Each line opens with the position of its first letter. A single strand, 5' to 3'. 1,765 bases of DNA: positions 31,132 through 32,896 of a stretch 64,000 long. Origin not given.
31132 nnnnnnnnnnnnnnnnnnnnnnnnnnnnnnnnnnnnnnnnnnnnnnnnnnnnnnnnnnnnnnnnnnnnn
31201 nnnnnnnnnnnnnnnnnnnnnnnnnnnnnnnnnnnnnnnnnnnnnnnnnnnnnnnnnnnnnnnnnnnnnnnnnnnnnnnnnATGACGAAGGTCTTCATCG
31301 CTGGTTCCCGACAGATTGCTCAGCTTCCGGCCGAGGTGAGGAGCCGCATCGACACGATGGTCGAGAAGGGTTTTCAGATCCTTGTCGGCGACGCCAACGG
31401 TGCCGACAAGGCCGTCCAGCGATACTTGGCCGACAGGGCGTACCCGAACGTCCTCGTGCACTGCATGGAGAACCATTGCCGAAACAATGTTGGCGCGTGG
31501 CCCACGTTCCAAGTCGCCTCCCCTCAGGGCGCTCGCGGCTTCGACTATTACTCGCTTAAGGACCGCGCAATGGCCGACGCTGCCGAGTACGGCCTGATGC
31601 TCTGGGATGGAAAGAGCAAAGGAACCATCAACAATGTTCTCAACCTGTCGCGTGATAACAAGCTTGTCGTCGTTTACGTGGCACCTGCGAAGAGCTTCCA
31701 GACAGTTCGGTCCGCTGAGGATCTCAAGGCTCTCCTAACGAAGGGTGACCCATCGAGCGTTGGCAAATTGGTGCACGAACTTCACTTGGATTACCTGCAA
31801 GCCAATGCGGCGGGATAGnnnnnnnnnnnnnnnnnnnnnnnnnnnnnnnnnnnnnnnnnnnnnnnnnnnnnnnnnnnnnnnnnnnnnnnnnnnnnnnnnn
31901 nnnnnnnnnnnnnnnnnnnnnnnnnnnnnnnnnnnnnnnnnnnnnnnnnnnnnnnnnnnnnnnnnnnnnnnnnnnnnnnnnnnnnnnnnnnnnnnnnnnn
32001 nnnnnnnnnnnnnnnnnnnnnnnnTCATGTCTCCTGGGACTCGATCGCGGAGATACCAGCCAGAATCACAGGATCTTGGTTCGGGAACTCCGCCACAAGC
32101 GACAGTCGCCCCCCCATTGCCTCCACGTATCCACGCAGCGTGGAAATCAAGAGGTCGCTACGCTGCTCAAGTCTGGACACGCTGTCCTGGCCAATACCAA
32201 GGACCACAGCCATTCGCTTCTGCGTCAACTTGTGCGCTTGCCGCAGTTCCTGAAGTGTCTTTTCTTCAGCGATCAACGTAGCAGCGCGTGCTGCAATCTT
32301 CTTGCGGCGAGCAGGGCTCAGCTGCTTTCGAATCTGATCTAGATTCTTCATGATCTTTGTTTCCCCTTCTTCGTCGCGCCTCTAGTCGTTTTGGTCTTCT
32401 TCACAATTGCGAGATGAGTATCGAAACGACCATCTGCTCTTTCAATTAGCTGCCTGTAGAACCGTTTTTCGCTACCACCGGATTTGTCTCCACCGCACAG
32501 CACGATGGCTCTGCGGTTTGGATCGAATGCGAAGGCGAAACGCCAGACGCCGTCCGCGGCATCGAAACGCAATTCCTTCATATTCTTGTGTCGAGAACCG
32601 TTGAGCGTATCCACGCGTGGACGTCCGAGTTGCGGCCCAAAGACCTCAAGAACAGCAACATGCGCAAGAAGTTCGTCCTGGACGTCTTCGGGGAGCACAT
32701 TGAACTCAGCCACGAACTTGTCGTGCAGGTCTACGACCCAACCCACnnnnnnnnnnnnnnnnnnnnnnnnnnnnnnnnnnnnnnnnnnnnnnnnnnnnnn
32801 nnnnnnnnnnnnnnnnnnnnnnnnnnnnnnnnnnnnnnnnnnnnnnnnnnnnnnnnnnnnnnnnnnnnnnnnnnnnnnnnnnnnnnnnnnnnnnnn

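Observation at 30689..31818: Overlapping ComF-like PRTase + DprA-like/SLOG gene pair on a tRNA islet: candidate nucleotide-centred defence/conflict system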

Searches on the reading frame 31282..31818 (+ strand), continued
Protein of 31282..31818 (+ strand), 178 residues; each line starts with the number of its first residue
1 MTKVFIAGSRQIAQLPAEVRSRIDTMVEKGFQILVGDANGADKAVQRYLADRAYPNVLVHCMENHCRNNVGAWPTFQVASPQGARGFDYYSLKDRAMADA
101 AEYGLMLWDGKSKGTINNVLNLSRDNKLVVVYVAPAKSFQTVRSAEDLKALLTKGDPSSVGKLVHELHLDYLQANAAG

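Call 36: find_related_loci(query=A1, collection=genome_contigs, flank=5000)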
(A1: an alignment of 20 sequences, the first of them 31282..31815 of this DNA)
Query A1 (178 aa) in genome_contigs; peptide patterns used: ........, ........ (x = any residue, [..] = any of these).
592 stretches matched a pattern; 349 encode a relative of the query (tblastn E <= 1e-3); the best 80 are kept; 80 distinct loci.
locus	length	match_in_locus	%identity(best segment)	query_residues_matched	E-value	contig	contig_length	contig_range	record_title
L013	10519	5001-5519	79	4-176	6e-95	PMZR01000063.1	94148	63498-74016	MAG: Acidobacteria bacterium isolate fen_186 73.20110800_E3D.77_contig_4268, whole genome shotgun sequence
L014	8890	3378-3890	75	4-174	8e-92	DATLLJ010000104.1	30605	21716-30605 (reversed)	MAG TPA_asm: Vicinamibacterales bacterium isolate SMAG_U13745 k141_121695, whole genome shotgun sequence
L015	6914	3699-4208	76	4-173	4e-91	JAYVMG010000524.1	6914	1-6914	MAG: Acidobacteriota bacterium isolate GL58_Up_concoct_85 GL58_Up_concoct_85_523, whole genome shotgun sequence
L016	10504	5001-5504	75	2-169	2e-90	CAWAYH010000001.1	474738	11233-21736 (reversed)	MAG: uncultured Acidobacteriota bacterium isolate MFD06229.bin.2.115 genome assembly, contig: contig_12539, whole genome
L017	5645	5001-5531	88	1-177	2e-105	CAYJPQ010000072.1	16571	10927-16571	MAG TPA_asm: uncultured Bifidobacteriaceae bacterium isolate ERP124720_co1_137 genome assembly, contig: NODE_4357_length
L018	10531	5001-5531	72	1-177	7e-89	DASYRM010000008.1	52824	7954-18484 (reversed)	MAG TPA_asm: Vicinamibacterales bacterium isolate SMAG_U4511 k141_2289923, whole genome shotgun sequence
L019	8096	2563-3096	72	1-178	4e-88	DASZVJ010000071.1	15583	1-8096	MAG TPA_asm: Vicinamibacterales bacterium isolate SMAG_U6128 k141_229974, whole genome shotgun sequence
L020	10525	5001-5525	72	4-178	8e-88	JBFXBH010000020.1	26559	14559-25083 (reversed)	MAG: Vicinamibacterales bacterium isolate CA_2019_TPBS_41 NODE_8921_length_26559_cov_8.670135_TPBS, whole genome shotgun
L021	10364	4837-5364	72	2-178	7e-88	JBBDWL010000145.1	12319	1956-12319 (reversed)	MAG: Vicinamibacterales bacterium isolate LejiaD_66_45 Lejia_D_7999_length_12319_cov_26, whole genome shotgun sequence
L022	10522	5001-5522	70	4-178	1e-87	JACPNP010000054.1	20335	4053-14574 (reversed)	MAG: Acidobacteriales bacterium isolate NC_groundwater_578_Pr5_B-0.1um_61_13 alan_book_18_scaffold_350033, whole genome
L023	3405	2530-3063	72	1-178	5e-88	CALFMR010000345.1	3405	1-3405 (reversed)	MAG TPA_asm: uncultured Acidobacteria bacterium isolate ERR1654120_bin.28_CONCOCT_v1.1_MAG genome assembly, contig: ERZ1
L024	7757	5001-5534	70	1-178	1e-86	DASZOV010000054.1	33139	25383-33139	MAG TPA_asm: Vicinamibacterales bacterium isolate SMAG_U5954 k141_575597, whole genome shotgun sequence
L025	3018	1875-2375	73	4-170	1e-87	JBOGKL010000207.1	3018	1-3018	MAG: Terriglobales bacterium isolate TC-S_metabat2.bin.439 k127_661520, whole genome shotgun sequence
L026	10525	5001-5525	70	4-178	2e-84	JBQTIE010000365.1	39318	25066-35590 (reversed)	MAG: Acidobacteriota bacterium isolate SAR122 c_000000365997, whole genome shotgun sequence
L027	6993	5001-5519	71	1-173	3e-84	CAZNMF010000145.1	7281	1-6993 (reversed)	MAG TPA_asm: uncultured Solibacteraceae bacterium isolate binchicken_co84_192 genome assembly, contig: k141_278641, whol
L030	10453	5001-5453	74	1-151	1e-78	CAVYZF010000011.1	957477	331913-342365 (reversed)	MAG: uncultured Acidobacteriota bacterium isolate MFD02242.bin.1.226 genome assembly, contig: contig_21996, whole genome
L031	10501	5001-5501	69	4-170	2e-76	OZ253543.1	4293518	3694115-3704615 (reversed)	MAG: Vicinamibacterales bacterium isolate a555a54f-759e-46d5-9286-a5a0a1e3be1d genome assembly, chromosome: 1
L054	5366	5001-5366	75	1-122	2e-62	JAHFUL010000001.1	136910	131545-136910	MAG: Acidobacteria bacterium isolate nzgw79 NODE_184_length_136911_cov_10.630192, whole genome shotgun sequence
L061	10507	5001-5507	51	1-169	4e-58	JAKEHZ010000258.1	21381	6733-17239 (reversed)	MAG: Acidobacteria bacterium isolate PMV_8.33 PMV_8.33.k101_488953, whole genome shotgun sequence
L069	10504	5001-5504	49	1-168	2e-54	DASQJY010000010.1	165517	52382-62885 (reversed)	MAG TPA_asm: Thermoanaerobaculia bacterium isolate SMAG_U11898 k141_4701570, whole genome shotgun sequence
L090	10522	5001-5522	48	1-167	1e-52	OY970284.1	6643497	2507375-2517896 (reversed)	MAG: Thermoanaerobaculia bacterium isolate MFD05513.bin.1.42 genome assembly, chromosome: 1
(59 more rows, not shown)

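Call 49: search_dna_similar(query=window:31282-31815:+, collection=plasmids, mode=protein, max_evalue=0.001, max_rows=25)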
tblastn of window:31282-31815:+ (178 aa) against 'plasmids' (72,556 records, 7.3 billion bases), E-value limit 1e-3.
Records with a match: 101; places in all: 101; records where one place covers at least 80% of the query: 90.
Best place of each record, by identity: <60% 101.
By first word of the organism name: Klebsiella 22; Mesorhizobium 19; Agrobacterium 12; Enterobacter 6; Sinorhizobium 5; Planktothrix 5; Shinella 4; Serratia 3; Rhizobium 2; Neisseria 2; and 19 more.
By predicted mobility (MOB-suite, as given by PLSDB): conjugative 55; non-mobilizable 41; mobilizable 5.
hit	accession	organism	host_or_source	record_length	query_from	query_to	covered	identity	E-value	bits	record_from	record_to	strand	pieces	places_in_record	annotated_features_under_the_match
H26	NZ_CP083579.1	Xanthomonas phaseoli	Manihot esculenta Crantz,single ...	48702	1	168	94%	44.6%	1e-44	163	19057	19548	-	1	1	addiction module antidote protein | phosphoribosyltransferase family protein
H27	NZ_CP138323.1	Agrobacterium fabrum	Blueberry,Crown gall tissues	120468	1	154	87%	46.1%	2e-41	154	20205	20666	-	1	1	addiction module antidote protein | ComF family protein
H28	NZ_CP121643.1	Rhizobium sp. CC1099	Onobrychis viciifolia,cell culture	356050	1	154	87%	46.1%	2e-41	154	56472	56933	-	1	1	addiction module antidote protein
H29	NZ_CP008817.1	Brucella anthropi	-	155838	1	154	87%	46.1%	6e-41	153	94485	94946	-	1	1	addiction module antidote protein | ComF family protein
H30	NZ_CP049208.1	Agrobacterium rubi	Raspberry,cell culture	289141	1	154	87%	45.5%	6e-41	153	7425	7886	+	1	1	addiction module antidote protein | ComF family protein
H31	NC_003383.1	Listeria innocua Clip11262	-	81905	3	166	92%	42.7%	1e-32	129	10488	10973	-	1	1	hypothetical protein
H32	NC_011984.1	Allorhizobium ampelinum S4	Vitis vinifera cv. 'Izsaki Sarfeher'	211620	1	154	87%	44.8%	2e-40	151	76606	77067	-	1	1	addiction module antidote protein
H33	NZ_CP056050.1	Agrobacterium vitis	Vitis vinifera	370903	1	154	87%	44.8%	2e-40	151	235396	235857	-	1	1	addiction module antidote protein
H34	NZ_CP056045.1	Agrobacterium vitis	Vitis vinifera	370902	1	154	87%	44.8%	2e-40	151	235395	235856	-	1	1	addiction module antidote protein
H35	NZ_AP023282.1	Agrobacterium vitis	Vitis vinifera,grapevine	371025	1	154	87%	44.8%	2e-40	151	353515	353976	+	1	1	addiction module antidote protein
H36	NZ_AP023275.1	Agrobacterium vitis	Vitis vinifera,grapevine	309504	1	154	87%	44.8%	3e-40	150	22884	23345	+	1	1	addiction module antidote protein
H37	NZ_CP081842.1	Agrobacterium vitis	Vitis,Cell culture,South Africa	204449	1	154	87%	44.8%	4e-40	150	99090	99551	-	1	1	addiction module antidote protein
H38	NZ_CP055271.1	Agrobacterium vitis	Vitis vinifera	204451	1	154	87%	44.8%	4e-40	150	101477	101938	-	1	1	addiction module antidote protein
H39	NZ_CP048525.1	Agrobacterium tumefaciens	walnut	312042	1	154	87%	44.8%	6e-40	150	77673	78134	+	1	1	addiction module antidote protein | ComF family protein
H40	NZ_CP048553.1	Agrobacterium tumefaciens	walnut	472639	1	154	87%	44.8%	6e-40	150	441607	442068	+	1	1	addiction module antidote protein | ComF family protein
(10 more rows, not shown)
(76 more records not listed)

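Call 69: search_dna_similar(query=window:31282-31815:+, collection=phages, mode=protein, max_evalue=0.001, max_rows=25)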
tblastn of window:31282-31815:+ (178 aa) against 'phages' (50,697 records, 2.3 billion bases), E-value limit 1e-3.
No match.

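Call 71: find_encoding_contigs(protein=P0352, flank=4000, max_places=4)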
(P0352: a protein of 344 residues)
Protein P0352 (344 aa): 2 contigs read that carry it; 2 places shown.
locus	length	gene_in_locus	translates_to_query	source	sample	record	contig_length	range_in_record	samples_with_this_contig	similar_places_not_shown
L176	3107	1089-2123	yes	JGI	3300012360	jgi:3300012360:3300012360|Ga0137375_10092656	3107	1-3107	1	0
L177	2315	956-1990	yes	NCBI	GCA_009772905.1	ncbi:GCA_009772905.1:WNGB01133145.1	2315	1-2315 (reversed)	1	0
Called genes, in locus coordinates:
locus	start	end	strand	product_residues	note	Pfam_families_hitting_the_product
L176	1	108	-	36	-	?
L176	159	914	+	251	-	PF01695:IstB_IS21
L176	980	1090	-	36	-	-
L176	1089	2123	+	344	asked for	PF08719:NADAR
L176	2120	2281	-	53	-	-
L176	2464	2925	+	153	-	-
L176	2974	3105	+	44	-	?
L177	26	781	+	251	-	PF01695:IstB_IS21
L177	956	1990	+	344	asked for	PF08719:NADAR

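Call 72: find_encoding_contigs(protein=P0369, flank=4000, max_places=4)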
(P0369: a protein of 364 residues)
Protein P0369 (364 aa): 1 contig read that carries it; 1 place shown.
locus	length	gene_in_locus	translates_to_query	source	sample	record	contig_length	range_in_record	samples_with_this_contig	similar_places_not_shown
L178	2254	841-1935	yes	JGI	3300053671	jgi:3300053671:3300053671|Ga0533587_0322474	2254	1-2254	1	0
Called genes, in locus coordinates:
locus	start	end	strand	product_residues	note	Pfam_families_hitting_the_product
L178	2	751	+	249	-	?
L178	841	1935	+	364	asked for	PF14216:DUF4326 (weak)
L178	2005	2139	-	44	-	-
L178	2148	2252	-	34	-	?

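Call 73: find_encoding_contigs(protein=P0331, flank=4000, max_places=4)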
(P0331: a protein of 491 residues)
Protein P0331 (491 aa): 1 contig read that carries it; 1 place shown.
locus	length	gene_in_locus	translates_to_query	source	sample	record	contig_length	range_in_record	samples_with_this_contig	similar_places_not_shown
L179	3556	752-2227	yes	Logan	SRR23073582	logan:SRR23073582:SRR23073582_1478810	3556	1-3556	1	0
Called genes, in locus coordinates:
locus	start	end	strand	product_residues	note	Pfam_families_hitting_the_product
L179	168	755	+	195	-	-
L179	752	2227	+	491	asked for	PF14337:Abi_alpha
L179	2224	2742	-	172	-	PF26318:SocB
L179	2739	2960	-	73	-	PF26318:SocB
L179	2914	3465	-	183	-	PF13274:SocA_Panacea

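Call 91: search_protein_families(library=pfam, proteins=[L090:4215-4916:+, L090:3137-4279:+, L061:3177-4829:+, L069:1085-4189:+, L031:2723-4504:+, L031:858-3104:+, L030:4701-5504:+, L054:2929-3780:+], max_evalue=0.001)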
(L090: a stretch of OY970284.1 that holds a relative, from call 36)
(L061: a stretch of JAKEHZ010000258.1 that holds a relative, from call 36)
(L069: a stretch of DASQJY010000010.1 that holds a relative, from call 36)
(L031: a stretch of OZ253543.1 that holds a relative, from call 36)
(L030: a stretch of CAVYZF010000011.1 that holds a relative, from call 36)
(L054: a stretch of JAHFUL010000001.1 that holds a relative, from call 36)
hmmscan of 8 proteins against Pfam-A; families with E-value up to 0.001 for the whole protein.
L090:4215-4916:+ (233 aa): 0 families

L090:3137-4279:+ (380 aa): 1 family
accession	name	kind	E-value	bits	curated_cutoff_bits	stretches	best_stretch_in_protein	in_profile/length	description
PF00174.25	Oxidored_molyb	-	3.6e-28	98.7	24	1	214-369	3-169/169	Oxidoreductase molybdopterin binding domain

L061:3177-4829:+ (550 aa): 11 families
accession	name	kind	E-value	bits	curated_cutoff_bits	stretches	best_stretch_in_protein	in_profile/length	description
PF13604.12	AAA_30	-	1.8e-45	155.5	27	1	144-321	2-174/191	AAA domain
PF13245.12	AAA_19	-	9.5e-37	126.6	25.1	1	148-278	1-134/134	AAA domain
PF13538.12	UvrD_C_2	-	2.2e-17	63.1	27.4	1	464-512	1-52/52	UvrD-like helicase C-terminal domain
PF18335.7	SH3_13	-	5.7e-14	52.1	41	1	384-447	1-65/65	ATP-dependent RecD-like DNA helicase SH3 domain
PF13401.12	AAA_22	-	2.5e-10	41.2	27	1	159-269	6-123/130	AAA domain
PF01443.25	Viral_helicase1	-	3.8e-09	37.1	21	1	437-512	153-227/228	Viral superfamily 1 RNA helicase core domain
PF13086.12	AAA_11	-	9.4e-09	35.9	27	0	144-204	2-70/257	AAA domain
PF05970.20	PIF1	-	2.6e-06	27.7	25.9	1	156-311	20-198/223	PIF1-like helicase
PF05127.21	NAT10_TcmA_helicase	-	3.3e-05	24.3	22.7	1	162-256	1-111/176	RNA cytidine acetyltransferase NAT10/TcmA, helicase domain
PF20720.3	nSTAND3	-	6e-05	23.2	27.2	1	149-190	8-49/155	Novel STAND NTPase 3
PF13521.12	AAA_28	-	7.7e-05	23.4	27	1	162-251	3-90/164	AAA domain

L069:1085-4189:+ (1034 aa): 3 families
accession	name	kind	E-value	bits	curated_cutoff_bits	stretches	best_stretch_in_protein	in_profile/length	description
PF02384.22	N6_Mtase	-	9.7e-18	65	20.4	1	292-572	5-233/311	N-6 DNA Methylase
PF07669.17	Eco57I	-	6.7e-17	62.5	25.3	1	388-551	2-167/171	Eco57I restriction-modification methylase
PF20473.4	MmeI_Mtase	-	9.3e-13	48.4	27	1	343-468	21-149/259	MmeI, DNA-methyltransferase domain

L031:2723-4504:+ (593 aa): 1 family
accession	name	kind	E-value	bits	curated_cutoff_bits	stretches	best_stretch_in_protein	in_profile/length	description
PF10117.15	McrBC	-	1.8e-77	260.9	23.9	1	210-550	3-318/318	McrBC 5-methylcytosine restriction system component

L031:858-3104:+ (748 aa): 4 families
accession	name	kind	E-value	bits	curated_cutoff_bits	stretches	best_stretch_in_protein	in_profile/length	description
PF07728.20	AAA_5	-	7.3e-17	62.1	22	1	446-600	12-139/139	AAA domain (dynein-related subfamily)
PF00004.35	AAA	-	8.4e-06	26.7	21.2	1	412-603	2-126/131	ATPase family associated with various cellular activities (AAA)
PF13191.12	AAA_16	-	0.00087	20.3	32.6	0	410-532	26-142/167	AAA ATPase domain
PF13401.12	AAA_22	-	0.00088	20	27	0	412-547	9-108/130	AAA domain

L030:4701-5504:+ (267 aa): 0 families

L054:2929-3780:+ (283 aa): 2 families
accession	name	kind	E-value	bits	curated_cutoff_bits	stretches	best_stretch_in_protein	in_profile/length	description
PF00056.29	Ldh_1_N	-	1.9e-06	28.4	27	1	4-78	3-77/141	lactate/malate dehydrogenase, NAD binding domain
PF00899.27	ThiF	-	0.00061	19.4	28.1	1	3-33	22-51/238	ThiF family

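Call 96: search_protein_families(library=phrogs, proteins=[window:31282-31818:+], max_evalue=0.01)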
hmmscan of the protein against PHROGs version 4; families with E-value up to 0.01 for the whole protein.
window:31282-31818:+ (178 aa): 2 families
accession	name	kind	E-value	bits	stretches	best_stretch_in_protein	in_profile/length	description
phrog_289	-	other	3.7e-10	40.3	1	1-143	22-149/500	GTP-binding domain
phrog_24867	-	DNA, RNA and nucleotide metabolism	0.0011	19.9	1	101-142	121-162/187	ribonucleotide reductase NrdA-like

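Call 98: fold_search(model_id=the predicted structure, library=viral)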
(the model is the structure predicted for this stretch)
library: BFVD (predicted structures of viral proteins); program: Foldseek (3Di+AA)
matches with E <= 10: 1121; with E <= 0.001: 43
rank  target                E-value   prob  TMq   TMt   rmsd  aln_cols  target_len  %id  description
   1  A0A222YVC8            1.5e-07  1.00  0.62  0.71   3.7       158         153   18  DprA-like DNA processing chain A [Streptomyces phage Mildred21]
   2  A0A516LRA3            3.5e-07  1.00  0.56  0.59   6.4       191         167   16  (no name in the UniProt tables at hand)
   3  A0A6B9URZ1            1.4e-06  1.00  0.55  0.49   3.4       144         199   18  (no name in the UniProt tables at hand)
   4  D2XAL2                2.5e-06  1.00  0.51  0.52   3.3       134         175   18  Rossmann-fold nucleotide-binding protein [Marseillevirus marseillevirus]
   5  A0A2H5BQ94            4.7e-06  1.00  0.55  0.47   2.8       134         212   22  DUF2493 domain-containing protein [Vibrio phage Vp_R1]
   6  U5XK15                5.7e-06  1.00  0.60  0.13   2.7       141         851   17  (no name in the UniProt tables at hand)
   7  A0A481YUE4            6.1e-06  1.00  0.49  0.82   2.7       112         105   19  Uncharacterized protein [Marseillevirus LCMAC102]
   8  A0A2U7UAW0            6.1e-06  1.00  0.56  0.56   9.2       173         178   17  YspA cpYpsA-related SLOG domain-containing protein [Pandoravirus quercus]
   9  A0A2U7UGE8            1.1e-05  1.00  0.55  0.51   3.6       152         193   19  YspA cpYpsA-related SLOG domain-containing protein [Pandoravirus macleodensis]
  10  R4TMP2                1.3e-05  1.00  0.50  0.71   3.4       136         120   19  DUF2493 domain-containing protein [Halogranum tailed virus 1]
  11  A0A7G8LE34            1.5e-05  1.00  0.54  0.55   5.5       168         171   15  (no name in the UniProt tables at hand)
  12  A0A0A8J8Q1            1.6e-05  1.00  0.51  0.50   3.7       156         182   16  DUF2493 domain-containing protein [Ralstonia phage RSL2]
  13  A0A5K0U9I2            1.9e-05  1.00  0.53  0.60   3.0       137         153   16  YspA cpYpsA-related SLOG domain-containing protein [Yasminevirus sp. GU-2018]
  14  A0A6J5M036            2.2e-05  1.00  0.53  0.73   3.3       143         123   22  Mycobacteriophage D29, Gp61 [uncultured Caudovirales phage]
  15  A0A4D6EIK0            2.3e-05  1.00  0.57  0.38   3.3       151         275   18  YspA cpYpsA-related SLOG domain-containing protein [Pandoravirus celtis]
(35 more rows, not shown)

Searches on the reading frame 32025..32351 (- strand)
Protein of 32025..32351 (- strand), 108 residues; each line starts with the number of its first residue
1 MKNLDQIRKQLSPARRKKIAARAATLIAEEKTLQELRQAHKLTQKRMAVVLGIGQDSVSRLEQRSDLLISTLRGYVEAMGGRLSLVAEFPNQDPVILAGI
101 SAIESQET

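Call 3: search_protein_families(library=pfam, proteins=[window:32025-32351:-], max_evalue=0.1)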
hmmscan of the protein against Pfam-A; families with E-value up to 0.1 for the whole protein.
window:32025-32351:- (108 aa): 7 families
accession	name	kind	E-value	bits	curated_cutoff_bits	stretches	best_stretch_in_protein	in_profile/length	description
PF13744.12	HTH_37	-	1.4e-06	28.5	27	1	11-87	5-79/80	Helix-turn-helix domain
PF13560.12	HTH_31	-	4.7e-06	27.2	27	1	32-66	5-39/64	Helix-turn-helix domain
PF01381.28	HTH_3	-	7.8e-06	26.3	23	1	33-80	1-49/55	Helix-turn-helix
PF04545.22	Sigma70_r4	-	0.0064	16.4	24.1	1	26-64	5-43/50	Sigma-70, region 4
PF13413.12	HTH_25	-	0.038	14.3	24.6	1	32-85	1-57/62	Helix-turn-helix domain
PF15731.11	MqsA_antitoxin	-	0.052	14.1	30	1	23-63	64-104/131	Antitoxin component of bacterial toxin-antitoxin system, MqsA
PF20432.4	Xre-like-HTH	-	0.07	13.9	25.8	0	32-67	14-48/63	Antitoxin Xre-like helix-turn-helix domain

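Call 4: search_protein_families(library=padloc, proteins=[window:32025-32351:-], max_evalue=0.1)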
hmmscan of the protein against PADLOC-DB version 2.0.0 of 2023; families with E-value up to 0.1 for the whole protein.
window:32025-32351:- (108 aa): 3 families
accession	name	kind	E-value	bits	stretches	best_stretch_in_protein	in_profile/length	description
PDLC02926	HTH_VI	-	1.8e-06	26.1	1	31-79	4-53/92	-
PDLC02181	Drt5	-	0.012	12.8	1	2-93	267-354/493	-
PDLC03952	RmrA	-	0.025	11.4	1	22-63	18-57/395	-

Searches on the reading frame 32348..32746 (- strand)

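Call 3: search_protein_families(library=pfam, proteins=[window:32348-32746:-], max_evalue=0.1)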
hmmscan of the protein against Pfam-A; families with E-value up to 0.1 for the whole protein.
window:32348-32746:- (132 aa): 1 family
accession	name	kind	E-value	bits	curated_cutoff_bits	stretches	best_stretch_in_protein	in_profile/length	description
PF05973.20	Gp49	-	7.3e-21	74.5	23.9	1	14-108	2-89/90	Phage derived protein Gp49-like (DUF891)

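Call 4: search_protein_families(library=padloc, proteins=[window:32348-32746:-], max_evalue=0.1)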
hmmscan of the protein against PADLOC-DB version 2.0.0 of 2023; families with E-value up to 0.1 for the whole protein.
window:32348-32746:- (132 aa): 1 family
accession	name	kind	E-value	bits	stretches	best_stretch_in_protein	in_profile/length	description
PDLC03894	NsnC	-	3.3e-06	24.8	1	37-109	221-290/294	-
